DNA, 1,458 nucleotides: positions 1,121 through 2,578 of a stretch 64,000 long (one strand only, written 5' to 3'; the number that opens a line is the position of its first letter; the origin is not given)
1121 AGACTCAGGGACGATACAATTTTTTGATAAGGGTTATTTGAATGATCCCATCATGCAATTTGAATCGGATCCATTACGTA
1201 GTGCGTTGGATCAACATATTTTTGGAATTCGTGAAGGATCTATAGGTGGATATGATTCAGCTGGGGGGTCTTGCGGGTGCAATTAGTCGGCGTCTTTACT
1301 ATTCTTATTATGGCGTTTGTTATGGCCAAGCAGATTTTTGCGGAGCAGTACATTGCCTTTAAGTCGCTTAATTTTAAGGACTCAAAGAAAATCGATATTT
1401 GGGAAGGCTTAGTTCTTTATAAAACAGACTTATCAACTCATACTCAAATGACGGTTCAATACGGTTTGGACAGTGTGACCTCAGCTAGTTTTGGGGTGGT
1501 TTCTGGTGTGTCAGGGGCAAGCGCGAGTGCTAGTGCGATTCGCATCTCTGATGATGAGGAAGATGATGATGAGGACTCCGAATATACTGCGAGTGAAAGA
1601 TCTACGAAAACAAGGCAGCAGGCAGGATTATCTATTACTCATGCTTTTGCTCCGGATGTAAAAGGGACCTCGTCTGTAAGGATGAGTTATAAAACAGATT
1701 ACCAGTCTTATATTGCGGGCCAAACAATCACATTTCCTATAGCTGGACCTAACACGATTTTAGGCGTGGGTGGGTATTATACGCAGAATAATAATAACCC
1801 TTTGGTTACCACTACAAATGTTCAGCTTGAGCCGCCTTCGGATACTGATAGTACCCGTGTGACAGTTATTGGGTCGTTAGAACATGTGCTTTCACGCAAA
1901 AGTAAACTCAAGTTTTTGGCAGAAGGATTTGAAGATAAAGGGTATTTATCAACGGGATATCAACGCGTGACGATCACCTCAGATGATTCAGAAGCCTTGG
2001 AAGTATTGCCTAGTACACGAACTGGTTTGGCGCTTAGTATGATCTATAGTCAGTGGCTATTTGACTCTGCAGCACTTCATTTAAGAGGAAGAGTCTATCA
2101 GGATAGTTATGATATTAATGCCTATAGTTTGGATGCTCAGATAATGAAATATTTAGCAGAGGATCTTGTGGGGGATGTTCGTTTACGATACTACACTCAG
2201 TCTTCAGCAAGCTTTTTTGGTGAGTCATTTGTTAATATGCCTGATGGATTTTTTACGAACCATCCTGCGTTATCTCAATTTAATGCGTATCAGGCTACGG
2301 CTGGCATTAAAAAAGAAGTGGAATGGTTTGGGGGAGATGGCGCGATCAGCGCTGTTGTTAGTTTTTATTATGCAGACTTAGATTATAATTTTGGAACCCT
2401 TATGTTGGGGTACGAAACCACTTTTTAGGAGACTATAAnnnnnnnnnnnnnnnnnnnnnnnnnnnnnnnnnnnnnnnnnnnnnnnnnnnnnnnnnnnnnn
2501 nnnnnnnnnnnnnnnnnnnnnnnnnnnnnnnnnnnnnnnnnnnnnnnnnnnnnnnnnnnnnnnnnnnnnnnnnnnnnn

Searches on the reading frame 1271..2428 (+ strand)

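Call 20: search_protein_families(library=pfam, proteins=[window:1271-2428:+], max_evalue=0.001)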
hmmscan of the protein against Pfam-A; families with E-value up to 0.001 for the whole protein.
window:1271-2428:+ (385 aa): 1 family
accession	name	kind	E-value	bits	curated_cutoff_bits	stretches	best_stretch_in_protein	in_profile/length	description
PF12094.14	DUF3570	-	8.1e-23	81.3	25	1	18-368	24-396/427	Protein of unknown function (DUF3570)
